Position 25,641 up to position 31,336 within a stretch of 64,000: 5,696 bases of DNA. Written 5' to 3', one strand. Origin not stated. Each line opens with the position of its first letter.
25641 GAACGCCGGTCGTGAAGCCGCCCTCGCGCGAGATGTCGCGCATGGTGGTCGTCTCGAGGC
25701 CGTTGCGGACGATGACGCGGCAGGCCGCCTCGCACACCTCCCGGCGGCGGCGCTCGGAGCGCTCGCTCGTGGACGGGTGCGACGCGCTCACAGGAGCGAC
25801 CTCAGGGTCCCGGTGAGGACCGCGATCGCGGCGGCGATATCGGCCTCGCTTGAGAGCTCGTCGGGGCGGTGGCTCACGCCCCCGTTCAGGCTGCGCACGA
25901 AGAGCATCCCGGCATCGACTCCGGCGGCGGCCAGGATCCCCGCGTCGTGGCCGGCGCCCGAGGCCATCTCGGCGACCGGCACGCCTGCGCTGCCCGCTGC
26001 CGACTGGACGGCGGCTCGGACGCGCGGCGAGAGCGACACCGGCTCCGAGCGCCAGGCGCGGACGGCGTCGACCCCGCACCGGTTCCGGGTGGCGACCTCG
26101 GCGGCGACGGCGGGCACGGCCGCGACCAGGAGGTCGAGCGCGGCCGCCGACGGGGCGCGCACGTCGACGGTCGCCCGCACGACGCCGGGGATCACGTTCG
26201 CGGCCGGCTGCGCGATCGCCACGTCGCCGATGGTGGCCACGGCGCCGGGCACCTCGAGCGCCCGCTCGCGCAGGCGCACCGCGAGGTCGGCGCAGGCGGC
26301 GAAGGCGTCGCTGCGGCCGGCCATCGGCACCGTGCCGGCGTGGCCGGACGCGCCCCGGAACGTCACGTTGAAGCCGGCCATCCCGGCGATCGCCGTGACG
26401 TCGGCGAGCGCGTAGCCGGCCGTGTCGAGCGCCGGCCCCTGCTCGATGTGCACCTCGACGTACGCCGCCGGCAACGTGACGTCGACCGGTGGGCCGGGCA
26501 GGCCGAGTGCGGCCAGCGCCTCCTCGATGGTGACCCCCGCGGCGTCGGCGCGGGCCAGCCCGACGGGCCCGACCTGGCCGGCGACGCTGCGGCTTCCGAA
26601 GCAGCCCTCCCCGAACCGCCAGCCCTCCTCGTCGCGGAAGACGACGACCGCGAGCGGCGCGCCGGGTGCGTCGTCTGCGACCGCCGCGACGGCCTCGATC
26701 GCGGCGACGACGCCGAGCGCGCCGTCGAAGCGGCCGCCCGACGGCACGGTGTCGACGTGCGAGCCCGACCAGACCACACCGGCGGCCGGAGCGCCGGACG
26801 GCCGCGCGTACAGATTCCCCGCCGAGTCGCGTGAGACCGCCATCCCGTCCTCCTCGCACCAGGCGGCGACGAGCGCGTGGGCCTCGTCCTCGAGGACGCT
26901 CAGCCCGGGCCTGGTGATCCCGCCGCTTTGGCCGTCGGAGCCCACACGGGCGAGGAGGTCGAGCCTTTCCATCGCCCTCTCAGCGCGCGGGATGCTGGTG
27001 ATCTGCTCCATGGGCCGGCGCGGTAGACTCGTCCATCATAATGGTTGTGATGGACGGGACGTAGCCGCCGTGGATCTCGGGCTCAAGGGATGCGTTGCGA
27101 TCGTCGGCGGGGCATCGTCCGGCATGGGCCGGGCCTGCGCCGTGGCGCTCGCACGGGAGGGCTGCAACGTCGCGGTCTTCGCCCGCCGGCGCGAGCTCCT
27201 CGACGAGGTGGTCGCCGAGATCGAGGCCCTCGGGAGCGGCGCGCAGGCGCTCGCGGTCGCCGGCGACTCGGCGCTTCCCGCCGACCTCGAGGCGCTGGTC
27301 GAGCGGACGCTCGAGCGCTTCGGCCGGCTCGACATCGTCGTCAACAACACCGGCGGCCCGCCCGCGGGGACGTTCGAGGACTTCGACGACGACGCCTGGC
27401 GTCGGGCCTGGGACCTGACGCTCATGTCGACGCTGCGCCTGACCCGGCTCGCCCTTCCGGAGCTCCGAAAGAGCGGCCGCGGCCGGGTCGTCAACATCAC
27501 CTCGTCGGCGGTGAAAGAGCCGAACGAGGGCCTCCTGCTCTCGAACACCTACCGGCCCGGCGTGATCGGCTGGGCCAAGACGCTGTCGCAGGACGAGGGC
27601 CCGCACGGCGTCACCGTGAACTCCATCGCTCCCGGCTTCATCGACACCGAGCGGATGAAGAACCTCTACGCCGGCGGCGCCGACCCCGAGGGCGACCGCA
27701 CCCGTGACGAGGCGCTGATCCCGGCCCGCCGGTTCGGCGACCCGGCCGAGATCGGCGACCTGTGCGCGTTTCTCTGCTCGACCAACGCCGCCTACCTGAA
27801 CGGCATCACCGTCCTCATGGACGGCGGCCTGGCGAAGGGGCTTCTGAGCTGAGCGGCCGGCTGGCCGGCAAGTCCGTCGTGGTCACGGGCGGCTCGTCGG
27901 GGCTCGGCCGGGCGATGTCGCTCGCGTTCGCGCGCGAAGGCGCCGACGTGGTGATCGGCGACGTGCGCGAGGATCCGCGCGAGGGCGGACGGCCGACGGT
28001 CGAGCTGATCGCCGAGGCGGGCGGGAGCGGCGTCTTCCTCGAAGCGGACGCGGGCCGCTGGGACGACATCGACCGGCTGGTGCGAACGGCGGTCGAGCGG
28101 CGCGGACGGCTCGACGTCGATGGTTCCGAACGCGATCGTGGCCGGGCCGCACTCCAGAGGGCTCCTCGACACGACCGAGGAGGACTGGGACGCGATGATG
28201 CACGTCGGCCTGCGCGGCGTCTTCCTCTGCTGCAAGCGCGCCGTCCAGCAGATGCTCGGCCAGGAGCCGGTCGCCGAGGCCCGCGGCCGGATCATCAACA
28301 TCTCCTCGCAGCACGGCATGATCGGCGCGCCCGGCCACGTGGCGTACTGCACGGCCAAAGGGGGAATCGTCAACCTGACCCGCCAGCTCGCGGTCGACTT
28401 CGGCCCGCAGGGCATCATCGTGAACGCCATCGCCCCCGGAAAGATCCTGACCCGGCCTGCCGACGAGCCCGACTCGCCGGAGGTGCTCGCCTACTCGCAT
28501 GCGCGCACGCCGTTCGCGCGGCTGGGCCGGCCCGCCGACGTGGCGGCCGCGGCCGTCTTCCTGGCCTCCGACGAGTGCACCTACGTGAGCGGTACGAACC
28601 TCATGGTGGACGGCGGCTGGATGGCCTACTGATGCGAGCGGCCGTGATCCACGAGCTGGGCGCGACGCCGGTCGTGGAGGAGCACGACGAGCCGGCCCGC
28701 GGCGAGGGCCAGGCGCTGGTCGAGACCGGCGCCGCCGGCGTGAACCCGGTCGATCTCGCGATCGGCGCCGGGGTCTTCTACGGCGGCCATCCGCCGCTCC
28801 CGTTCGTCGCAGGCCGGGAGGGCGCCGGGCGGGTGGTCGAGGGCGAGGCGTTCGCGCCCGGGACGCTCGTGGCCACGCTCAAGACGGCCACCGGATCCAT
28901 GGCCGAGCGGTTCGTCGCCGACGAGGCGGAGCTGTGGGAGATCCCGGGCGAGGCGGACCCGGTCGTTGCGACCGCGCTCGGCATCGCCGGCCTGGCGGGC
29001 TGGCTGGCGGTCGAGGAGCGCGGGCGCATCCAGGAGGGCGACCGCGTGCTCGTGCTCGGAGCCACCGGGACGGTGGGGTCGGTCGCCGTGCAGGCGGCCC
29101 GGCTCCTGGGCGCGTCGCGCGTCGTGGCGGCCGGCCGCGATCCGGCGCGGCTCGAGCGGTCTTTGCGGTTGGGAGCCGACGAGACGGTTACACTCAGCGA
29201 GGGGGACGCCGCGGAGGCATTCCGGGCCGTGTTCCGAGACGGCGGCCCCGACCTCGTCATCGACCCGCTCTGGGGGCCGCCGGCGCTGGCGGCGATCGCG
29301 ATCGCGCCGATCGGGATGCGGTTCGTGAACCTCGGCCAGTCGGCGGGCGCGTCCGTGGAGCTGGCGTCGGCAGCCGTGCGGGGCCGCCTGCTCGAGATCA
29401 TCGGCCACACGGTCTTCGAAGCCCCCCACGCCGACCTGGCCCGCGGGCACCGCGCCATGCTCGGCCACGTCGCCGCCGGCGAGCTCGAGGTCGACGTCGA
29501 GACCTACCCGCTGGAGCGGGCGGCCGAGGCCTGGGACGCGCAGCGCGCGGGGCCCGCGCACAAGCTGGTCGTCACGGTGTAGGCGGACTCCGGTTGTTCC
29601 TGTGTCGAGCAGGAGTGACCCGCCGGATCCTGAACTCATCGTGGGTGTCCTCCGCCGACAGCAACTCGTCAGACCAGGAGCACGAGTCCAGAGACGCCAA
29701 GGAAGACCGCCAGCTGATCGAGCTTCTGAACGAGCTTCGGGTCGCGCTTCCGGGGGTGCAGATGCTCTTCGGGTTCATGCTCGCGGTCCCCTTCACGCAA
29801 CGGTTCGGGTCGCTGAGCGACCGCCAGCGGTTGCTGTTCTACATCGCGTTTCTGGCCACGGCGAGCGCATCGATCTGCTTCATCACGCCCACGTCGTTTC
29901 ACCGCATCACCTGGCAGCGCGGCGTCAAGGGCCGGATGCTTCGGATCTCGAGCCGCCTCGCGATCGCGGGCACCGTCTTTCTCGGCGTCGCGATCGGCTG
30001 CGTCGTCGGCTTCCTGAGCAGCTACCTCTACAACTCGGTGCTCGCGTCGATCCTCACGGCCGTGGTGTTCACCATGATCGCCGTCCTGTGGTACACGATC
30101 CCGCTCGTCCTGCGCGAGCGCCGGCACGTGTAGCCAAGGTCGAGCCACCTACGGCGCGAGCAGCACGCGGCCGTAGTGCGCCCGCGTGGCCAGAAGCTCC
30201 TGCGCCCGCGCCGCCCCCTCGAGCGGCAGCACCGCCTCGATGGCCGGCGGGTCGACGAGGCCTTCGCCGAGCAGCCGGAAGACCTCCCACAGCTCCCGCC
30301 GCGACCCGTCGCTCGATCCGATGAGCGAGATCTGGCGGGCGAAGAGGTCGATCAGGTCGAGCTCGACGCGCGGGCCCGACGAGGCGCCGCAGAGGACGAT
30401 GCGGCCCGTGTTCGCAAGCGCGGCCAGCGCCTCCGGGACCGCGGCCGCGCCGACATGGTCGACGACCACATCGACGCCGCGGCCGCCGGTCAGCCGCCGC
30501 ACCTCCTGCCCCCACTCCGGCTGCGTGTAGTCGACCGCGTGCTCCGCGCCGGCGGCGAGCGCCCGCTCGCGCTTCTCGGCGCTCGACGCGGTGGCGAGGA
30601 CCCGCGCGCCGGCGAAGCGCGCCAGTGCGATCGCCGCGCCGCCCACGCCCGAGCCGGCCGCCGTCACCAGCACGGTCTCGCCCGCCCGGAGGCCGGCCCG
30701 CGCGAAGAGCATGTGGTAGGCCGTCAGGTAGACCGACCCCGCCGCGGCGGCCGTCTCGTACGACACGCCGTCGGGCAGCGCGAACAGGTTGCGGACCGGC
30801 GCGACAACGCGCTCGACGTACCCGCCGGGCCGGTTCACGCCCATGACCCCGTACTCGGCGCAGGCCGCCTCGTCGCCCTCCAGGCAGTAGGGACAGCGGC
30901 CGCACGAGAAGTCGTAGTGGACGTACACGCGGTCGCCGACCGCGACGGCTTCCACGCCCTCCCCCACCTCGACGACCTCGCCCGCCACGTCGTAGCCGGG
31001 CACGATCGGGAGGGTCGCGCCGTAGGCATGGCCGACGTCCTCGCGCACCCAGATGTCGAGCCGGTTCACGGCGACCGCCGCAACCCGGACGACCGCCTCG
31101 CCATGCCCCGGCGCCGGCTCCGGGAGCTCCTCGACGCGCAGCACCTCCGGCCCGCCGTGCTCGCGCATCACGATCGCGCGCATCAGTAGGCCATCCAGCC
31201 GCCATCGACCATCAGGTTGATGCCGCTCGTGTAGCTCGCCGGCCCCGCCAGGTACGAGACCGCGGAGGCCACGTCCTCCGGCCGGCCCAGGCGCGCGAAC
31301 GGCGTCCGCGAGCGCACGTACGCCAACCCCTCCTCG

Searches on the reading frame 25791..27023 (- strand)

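Call 26: search_protein_families(library=pfam, proteins=[window:25791-27023:-], max_evalue=0.001)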
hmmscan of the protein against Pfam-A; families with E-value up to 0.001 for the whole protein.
window:25791-27023:- (411 aa): 3 families
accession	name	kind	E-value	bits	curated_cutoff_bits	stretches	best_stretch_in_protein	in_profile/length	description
PF01546.33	Peptidase_M20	-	4.2e-19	69.7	24.6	1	87-408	3-205/206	Peptidase family M20/M25/M40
PF07687.19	M20_dimer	-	1.1e-08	35.4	21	1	212-309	3-101/107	Peptidase dimerisation domain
PF04389.22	Peptidase_M28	-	2.8e-05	24.4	21.3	1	73-148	4-77/193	Peptidase family M28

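Call 31: search_protein_families(library=ncbifam, proteins=[window:25791-27023:-], max_evalue=0.001)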
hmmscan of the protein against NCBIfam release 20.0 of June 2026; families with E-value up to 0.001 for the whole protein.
window:25791-27023:- (411 aa): 23 families
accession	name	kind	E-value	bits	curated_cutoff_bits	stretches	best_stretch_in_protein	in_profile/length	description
NF006771.0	PRK09290.1-5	subfamily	9.8e-100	333.9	399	1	14-409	6-408/413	allantoate amidohydrolase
NF006775.0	PRK09290.2-5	equivalog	8.5e-95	317.9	479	1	8-410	6-413/419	allantoate amidohydrolase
TIGR01879.1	hydantase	subfamily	3.1e-92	309.6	204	1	16-407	2-398/401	hydantoinase/carbamoylase family amidase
NF058540.1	Ncarbamyl_ErtE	equivalog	3.4e-87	292.7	520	1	12-410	8-414/418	N-carbamyl-l-glutamate amidohydrolase ErtE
NF009527.0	PRK12891.1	subfamily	8.7e-82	275.4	461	1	12-407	9-417/426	Zn-dependent hydrolase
NF006769.0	PRK09290.1-3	subfamily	2e-80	270.5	452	1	15-406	13-407/417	allantoate amidohydrolase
NF009529.0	PRK12893.1-2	equivalog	2.3e-80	270.4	508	1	12-410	7-407/411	Zn-dependent hydrolase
NF006773.0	PRK09290.2-2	equivalog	3.6e-78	263.3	584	1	8-406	9-412/419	allantoate amidohydrolase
NF006770.0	PRK09290.1-4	equivalog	4.2e-75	253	372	1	19-410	7-400/403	allantoate amidohydrolase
NF009531.0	PRK12893.1-5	equivalog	2.8e-69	233.6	486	1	14-410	9-411/421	Zn-dependent hydrolase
NF006768.0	PRK09290.1-1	equivalog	1.1e-68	232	532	1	18-409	10-406/411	allantoate deiminase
NF006772.0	PRK09290.2-1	subfamily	1.4e-66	225.1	424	1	22-410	22-415/430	allantoate amidohydrolase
NF010373.0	PRK13799.1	equivalog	2.6e-60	204.5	1087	1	49-410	217-586/591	unknown domain/N-carbamoyl-L-amino acid hydrolase fusion protein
NF009530.0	PRK12893.1-4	subfamily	3.9e-60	204.1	551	1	15-403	10-400/423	Zn-dependent hydrolase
NF006774.0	PRK09290.2-4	equivalog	7.9e-59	199.5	897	1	14-402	14-407/427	allantoate amidohydrolase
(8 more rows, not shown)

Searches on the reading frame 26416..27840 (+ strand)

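Call 26: search_protein_families(library=pfam, proteins=[window:26416-27840:+], max_evalue=0.001)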
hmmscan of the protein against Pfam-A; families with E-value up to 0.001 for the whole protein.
window:26416-27840:+ (475 aa): 4 families
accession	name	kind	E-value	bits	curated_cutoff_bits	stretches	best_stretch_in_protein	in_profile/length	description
PF13561.12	adh_short_C2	-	2.1e-47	162.1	27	1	232-472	1-235/236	Enoyl-(Acyl carrier protein) reductase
PF00106.31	adh_short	-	9.5e-45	152.9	26.6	1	227-417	2-190/195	short chain dehydrogenase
PF08659.16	KR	-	1.2e-06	29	22.6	1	229-337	4-114/180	KR domain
PF23441.1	SDR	-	1.4e-05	25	27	1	226-435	9-220/258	SDR-like rossmann domain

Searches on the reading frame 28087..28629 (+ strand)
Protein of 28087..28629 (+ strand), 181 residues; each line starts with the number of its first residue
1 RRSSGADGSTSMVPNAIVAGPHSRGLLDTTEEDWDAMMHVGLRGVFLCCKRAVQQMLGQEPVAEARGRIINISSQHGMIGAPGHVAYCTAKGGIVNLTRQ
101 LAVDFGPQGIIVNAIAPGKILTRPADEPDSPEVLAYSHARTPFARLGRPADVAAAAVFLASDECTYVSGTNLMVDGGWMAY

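Call 26: search_protein_families(library=pfam, proteins=[window:28087-28629:+], max_evalue=0.001)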
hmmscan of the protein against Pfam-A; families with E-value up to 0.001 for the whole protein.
window:28087-28629:+ (181 aa): 2 families
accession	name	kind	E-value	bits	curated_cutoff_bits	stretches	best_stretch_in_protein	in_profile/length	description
PF13561.12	adh_short_C2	-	4.8e-44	151.2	27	1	13-178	76-235/236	Enoyl-(Acyl carrier protein) reductase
PF00106.31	adh_short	-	5.6e-26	91.7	26.6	1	13-124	82-186/195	short chain dehydrogenase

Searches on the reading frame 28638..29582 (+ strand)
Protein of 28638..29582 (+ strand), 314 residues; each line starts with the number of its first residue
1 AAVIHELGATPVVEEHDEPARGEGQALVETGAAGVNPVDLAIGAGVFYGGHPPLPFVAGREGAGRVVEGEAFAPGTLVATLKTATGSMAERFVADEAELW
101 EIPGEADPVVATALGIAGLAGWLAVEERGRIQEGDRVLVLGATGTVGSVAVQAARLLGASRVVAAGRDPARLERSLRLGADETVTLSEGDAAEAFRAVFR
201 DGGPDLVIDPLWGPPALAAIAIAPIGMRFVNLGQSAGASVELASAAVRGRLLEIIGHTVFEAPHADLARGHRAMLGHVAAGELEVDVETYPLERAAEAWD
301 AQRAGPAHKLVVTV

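Call 27: search_protein_families(library=pfam, proteins=[window:28638-29582:+], max_evalue=0.001)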
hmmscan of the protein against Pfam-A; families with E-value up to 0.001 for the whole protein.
window:28638-29582:+ (314 aa): 3 families
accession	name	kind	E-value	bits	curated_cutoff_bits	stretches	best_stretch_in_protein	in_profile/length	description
PF00107.32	ADH_zinc_N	-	3.2e-13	50.2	31.8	1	146-241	2-98/129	Zinc-binding dehydrogenase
PF08240.17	ADH_N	-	4.4e-09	37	23.5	1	22-103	1-103/104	Alcohol dehydrogenase GroES-like domain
PF13602.12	ADH_zinc_N_2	-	1.3e-07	33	27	1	178-307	1-128/134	Zinc-binding dehydrogenase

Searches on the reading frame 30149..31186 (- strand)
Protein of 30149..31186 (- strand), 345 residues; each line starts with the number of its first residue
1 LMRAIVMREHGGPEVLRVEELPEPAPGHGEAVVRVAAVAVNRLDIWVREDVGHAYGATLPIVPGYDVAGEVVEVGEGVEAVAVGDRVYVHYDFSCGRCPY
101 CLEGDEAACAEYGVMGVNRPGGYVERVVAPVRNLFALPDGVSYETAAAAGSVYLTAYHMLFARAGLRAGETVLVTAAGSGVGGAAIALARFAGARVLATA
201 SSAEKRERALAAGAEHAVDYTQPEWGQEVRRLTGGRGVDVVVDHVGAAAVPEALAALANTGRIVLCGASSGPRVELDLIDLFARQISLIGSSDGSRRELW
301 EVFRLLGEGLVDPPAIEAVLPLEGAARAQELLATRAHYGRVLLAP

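Call 27: search_protein_families(library=pfam, proteins=[window:30149-31186:-], max_evalue=0.001)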
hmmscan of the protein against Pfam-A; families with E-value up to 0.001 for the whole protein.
window:30149-31186:- (345 aa): 3 families
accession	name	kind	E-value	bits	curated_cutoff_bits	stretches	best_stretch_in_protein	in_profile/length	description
PF00107.32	ADH_zinc_N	-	1.5e-30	106.2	31.8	1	180-305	1-126/129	Zinc-binding dehydrogenase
PF08240.17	ADH_N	-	2.9e-26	92.2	23.5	1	28-139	2-104/104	Alcohol dehydrogenase GroES-like domain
PF13602.12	ADH_zinc_N_2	-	1.7e-16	61.8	27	1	213-343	2-134/134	Zinc-binding dehydrogenase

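Call 31: search_protein_families(library=ncbifam, proteins=[window:30149-31186:-], max_evalue=0.001)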
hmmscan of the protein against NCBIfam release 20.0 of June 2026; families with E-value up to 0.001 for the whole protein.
window:30149-31186:- (345 aa): 28 families (the best 25 are shown)
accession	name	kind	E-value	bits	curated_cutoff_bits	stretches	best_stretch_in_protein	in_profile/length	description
TIGR02824.1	quinone_pig3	subfamily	1.9e-66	224.3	296.8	2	114-343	85-323/325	putative NAD(P)H quinone oxidoreductase, PIG3 family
NF010344.0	PRK13771.1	subfamily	7.4e-56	189.5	349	1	2-344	1-332/334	putative alcohol dehydrogenase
NF041172.1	AcrlCoa_red_Thmprot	equivalog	8.1e-47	159.8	500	1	2-344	1-333/334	acryloyl-CoA reductase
NF041097.1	keto_inos_dh_IolM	equivalog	2e-43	148.5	450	1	16-337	40-382/389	scyllo-inosose 3-dehydrogenase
TIGR01751.1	crot-CoA-red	equivalog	2.7e-41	141.6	378.55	2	10-220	18-241/398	crotonyl-CoA carboxylase/reductase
NF008024.0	PRK10754.1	subfamily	4.3e-39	134.4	348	2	121-345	93-327/327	NADPH:quinone reductase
NF003808.0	PRK05396.1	equivalog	4.8e-39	134.2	380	1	14-303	11-295/341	L-threonine 3-dehydrogenase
TIGR00692.1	tdh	equivalog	8.2e-39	133.6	458.35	1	17-304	12-295/340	L-threonine 3-dehydrogenase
NF006940.0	PRK09422.1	equivalog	3.9e-32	111.5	344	1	2-314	1-306/338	alcohol dehydrogenase AdhP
NF047908.1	AldhRedAhr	equivalog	4.5e-30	104.7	470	1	57-341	55-332/335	NADPH-dependent aldehyde reductase Ahr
NF007489.0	PRK10083.1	equivalog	5e-29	101.3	376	1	4-316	3-306/339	Zn-dependent oxidoreductase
TIGR03451.1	mycoS_dep_FDH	equivalog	7.7e-29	100.6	512.9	2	162-291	170-301/358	S-(hydroxymethyl)mycothiol dehydrogenase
TIGR03989.1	Rxyl_3153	subfamily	1.4e-28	100.2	440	2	4-111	4-107/370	NDMA-dependent alcohol dehydrogenase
NF041183.1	Pks2_ls1_myc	equivalog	5.6e-28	96.4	2400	1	116-343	1492-1727/2086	sulfolipid-1 biosynthesis phthioceranic/hydroxyphthioceranic acid synthase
TIGR02823.1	oxido_YhdH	subfamily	1.2e-24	86.8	297.25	1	102-342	77-321/324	acrylyl-CoA reductase family protein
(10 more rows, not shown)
